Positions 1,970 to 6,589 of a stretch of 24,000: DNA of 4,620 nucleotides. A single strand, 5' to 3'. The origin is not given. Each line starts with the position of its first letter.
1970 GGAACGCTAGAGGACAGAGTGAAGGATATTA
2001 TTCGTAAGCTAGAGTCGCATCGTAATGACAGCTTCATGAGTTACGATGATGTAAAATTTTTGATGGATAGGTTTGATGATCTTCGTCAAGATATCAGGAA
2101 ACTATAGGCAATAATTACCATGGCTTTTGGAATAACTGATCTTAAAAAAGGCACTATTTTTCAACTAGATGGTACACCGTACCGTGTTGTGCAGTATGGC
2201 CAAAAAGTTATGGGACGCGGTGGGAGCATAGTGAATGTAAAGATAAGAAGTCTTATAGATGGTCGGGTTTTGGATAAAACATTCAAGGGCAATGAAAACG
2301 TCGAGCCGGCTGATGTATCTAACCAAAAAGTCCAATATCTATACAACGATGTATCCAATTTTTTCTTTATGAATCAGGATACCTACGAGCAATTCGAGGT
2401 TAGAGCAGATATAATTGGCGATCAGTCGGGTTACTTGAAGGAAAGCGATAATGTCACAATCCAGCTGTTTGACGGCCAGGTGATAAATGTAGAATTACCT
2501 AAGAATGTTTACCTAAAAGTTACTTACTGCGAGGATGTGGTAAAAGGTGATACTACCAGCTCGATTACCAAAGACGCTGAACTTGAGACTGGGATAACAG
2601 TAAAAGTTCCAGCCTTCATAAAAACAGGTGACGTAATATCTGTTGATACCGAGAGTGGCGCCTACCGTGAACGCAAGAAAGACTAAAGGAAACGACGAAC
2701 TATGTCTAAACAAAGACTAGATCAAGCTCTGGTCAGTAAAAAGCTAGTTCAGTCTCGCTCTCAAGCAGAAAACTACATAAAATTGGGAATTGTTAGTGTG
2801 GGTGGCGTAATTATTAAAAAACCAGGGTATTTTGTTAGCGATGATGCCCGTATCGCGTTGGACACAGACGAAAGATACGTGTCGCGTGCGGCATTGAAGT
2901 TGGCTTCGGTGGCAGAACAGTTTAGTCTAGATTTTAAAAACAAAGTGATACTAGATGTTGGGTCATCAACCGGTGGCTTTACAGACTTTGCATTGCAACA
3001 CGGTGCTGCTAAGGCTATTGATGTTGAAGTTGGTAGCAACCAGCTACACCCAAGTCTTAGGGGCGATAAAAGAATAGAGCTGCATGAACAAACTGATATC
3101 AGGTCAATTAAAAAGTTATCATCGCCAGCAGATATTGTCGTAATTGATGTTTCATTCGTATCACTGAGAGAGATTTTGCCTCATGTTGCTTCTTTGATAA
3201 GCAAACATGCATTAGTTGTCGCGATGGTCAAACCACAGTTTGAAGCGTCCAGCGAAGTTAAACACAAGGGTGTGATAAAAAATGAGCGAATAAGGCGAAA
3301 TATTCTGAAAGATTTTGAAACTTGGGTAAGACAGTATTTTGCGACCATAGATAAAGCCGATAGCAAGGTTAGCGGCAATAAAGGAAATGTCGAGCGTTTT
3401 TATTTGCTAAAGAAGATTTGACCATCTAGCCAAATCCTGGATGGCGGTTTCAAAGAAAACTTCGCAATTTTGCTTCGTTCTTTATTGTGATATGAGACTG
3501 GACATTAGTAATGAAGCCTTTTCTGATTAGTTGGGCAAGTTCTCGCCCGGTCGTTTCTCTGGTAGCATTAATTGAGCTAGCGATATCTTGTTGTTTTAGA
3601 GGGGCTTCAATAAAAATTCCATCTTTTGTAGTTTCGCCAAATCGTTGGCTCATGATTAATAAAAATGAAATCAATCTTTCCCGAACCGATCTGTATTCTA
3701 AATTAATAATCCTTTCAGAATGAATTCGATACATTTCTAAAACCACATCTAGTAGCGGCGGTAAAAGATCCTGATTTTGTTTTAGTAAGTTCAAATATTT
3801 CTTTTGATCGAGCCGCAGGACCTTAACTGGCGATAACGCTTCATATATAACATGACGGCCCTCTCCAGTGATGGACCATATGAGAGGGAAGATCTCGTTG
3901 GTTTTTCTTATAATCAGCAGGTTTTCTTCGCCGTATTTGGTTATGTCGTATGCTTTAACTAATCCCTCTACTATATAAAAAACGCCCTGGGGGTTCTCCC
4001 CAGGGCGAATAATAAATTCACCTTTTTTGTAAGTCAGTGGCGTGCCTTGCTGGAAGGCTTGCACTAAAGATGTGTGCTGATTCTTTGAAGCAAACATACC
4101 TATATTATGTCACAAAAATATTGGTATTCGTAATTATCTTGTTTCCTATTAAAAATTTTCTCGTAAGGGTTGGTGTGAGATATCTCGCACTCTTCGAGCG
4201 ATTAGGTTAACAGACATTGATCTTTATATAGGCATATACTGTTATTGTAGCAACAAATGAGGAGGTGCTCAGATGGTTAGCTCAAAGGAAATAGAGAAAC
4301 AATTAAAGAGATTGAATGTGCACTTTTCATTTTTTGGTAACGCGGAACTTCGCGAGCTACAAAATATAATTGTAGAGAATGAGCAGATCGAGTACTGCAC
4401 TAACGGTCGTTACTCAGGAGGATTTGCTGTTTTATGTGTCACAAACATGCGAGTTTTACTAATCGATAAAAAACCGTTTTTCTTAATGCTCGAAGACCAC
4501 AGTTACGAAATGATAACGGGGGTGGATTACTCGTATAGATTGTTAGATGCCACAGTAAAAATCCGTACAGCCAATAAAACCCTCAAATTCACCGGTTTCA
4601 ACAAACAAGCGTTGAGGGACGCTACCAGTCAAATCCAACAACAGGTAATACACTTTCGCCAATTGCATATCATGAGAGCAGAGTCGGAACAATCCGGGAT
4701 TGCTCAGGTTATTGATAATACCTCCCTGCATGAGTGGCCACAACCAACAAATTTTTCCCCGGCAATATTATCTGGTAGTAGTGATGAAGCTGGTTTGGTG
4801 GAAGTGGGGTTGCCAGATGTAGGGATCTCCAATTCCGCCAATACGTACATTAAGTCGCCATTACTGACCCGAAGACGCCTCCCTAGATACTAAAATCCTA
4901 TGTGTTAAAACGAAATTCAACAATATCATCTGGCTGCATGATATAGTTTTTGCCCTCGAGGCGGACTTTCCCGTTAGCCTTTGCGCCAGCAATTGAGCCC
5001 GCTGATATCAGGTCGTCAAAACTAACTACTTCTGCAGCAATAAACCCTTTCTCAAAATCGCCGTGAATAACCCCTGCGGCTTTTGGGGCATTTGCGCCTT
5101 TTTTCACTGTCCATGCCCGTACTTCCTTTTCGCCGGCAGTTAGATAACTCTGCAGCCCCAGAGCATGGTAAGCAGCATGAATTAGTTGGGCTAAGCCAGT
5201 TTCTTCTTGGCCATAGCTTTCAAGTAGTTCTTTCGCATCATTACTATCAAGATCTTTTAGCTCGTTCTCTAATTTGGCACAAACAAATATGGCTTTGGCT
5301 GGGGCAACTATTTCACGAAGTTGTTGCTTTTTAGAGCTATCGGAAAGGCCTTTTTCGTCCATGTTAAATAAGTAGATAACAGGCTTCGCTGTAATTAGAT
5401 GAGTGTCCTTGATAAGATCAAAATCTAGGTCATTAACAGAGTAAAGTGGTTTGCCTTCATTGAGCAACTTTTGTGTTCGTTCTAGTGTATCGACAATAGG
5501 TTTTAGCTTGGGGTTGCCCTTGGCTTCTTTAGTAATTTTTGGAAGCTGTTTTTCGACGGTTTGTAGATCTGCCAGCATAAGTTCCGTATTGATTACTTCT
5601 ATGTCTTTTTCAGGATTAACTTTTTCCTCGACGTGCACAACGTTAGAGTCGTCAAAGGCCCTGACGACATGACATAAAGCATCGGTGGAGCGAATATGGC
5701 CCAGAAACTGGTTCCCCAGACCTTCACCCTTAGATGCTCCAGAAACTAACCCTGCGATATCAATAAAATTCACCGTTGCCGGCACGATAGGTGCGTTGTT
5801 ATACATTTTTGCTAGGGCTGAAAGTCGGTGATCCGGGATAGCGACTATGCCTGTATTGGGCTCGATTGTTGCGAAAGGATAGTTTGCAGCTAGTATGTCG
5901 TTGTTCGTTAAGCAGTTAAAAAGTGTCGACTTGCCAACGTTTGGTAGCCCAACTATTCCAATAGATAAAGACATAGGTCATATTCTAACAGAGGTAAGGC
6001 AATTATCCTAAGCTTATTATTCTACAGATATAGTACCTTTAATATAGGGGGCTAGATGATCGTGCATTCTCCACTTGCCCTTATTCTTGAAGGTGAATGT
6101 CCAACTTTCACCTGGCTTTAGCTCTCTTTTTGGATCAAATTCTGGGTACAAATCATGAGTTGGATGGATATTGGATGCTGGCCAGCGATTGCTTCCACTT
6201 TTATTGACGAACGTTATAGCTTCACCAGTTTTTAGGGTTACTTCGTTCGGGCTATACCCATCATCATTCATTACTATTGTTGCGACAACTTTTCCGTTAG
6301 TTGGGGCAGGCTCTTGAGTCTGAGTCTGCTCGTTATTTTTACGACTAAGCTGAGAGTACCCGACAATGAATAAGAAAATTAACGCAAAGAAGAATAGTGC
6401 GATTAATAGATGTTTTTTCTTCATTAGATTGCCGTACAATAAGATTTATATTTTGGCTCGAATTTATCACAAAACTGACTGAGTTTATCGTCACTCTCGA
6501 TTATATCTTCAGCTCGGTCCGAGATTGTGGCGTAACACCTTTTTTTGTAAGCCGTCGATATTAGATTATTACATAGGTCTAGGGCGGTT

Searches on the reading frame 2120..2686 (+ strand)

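Call 5: search_protein_families(library=pfam, proteins=[window:2120-2686:+], max_evalue=0.01)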
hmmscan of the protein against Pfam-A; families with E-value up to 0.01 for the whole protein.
window:2120-2686:+ (188 aa): 3 families
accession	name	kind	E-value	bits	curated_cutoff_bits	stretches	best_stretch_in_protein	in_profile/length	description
PF09285.17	Elong-fact-P_C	-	1.8e-22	79.2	25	1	130-185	1-56/56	Elongation factor P, C-terminal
PF01132.26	EFP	-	1.9e-19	69.8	27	1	70-122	2-54/54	Elongation factor P (EF-P) OB domain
PF08207.18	EFP_N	-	6.8e-16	58.5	23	1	6-61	3-58/58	Elongation factor P (EF-P) KOW-like domain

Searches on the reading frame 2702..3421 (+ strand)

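Call 5: search_protein_families(library=pfam, proteins=[window:2702-3421:+], max_evalue=0.01)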
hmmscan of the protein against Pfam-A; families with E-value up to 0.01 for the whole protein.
window:2702-3421:+ (239 aa): 3 families
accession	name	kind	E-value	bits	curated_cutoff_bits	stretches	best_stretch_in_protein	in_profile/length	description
PF01728.25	FtsJ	-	2.4e-35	122.5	24.1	1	59-236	1-179/181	FtsJ-like methyltransferase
PF01479.30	S4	-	4.3e-11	42.8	22.8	1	4-50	1-47/48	S4 domain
PF22421.1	SYY_C-terminal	-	0.00052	20.3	27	1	3-51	18-66/83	Tyrosine--tRNA ligase SYY-like C-terminal domain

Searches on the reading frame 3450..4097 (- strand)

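Call 5: search_protein_families(library=pfam, proteins=[window:3450-4097:-], max_evalue=0.01)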
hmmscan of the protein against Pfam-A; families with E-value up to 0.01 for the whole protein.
window:3450-4097:- (215 aa): 4 families
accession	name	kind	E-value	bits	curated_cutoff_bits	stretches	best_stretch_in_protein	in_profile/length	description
PF13545.12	HTH_Crp_2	-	1.1e-15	57.7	27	1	140-213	1-69/70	Crp-like helix-turn-helix domain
PF00027.35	cNMP_binding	-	5.6e-14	52.3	27.5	1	22-108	3-89/89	Cyclic nucleotide-binding domain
PF01047.28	MarR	-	0.00092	19.5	24.6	1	166-201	17-52/59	MarR family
PF25213.1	HVO_A0261_N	-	0.0025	18.1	35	1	164-200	22-58/86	HVO_A0261 N-terminal domain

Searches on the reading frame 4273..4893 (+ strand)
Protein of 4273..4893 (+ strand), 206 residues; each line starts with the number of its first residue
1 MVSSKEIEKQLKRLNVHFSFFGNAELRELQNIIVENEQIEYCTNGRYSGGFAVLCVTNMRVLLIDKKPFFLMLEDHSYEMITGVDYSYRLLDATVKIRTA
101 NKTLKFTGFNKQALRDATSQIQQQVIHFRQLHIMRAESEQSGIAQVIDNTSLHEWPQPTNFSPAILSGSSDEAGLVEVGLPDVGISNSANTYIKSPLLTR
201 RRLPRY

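Call 5: search_protein_families(library=pfam, proteins=[window:4273-4893:+], max_evalue=0.01)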
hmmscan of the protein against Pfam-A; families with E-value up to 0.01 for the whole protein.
window:4273-4893:+ (206 aa): 1 family
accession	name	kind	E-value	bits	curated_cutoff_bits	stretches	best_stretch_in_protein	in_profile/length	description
PF14470.12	bPH_3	-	1.1e-12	48.6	23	1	35-122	3-94/95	Bacterial PH domain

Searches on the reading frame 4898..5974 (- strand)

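Call 5: search_protein_families(library=pfam, proteins=[window:4898-5974:-], max_evalue=0.01)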
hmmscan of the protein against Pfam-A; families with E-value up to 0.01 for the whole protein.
window:4898-5974:- (358 aa): 3 families
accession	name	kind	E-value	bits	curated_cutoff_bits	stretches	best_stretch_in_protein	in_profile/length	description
PF06071.19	YchF-GTPase_C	-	7.5e-36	122.6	27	1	274-357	1-84/84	Protein of unknown function (DUF933)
PF01926.29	MMR_HSR1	-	2.1e-22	79.8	21.9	1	5-120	2-90/113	50S ribosome-binding GTPase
PF02421.24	FeoB_N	-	7.4e-08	32.5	27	1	5-49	3-47/156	Ferrous iron transport protein B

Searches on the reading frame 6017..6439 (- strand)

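Call 5: search_protein_families(library=pfam, proteins=[window:6017-6439:-], max_evalue=0.01)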
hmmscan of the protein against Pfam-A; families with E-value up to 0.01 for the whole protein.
window:6017-6439:- (140 aa): 3 families
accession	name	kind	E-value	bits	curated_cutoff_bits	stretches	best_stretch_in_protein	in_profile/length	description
PF13473.12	Cupredoxin_1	-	1.7e-09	38.1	27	1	44-138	14-103/104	Cupredoxin-like domain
PF20944.2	StcE_b-sandwich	-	0.0017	18.8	27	0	63-86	48-71/75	Metalloprotease StcE, beta-sandwich domain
PF13567.11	DUF4131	-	0.0085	16.2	31.6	0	8-117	29-128/165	Domain of unknown function (DUF4131)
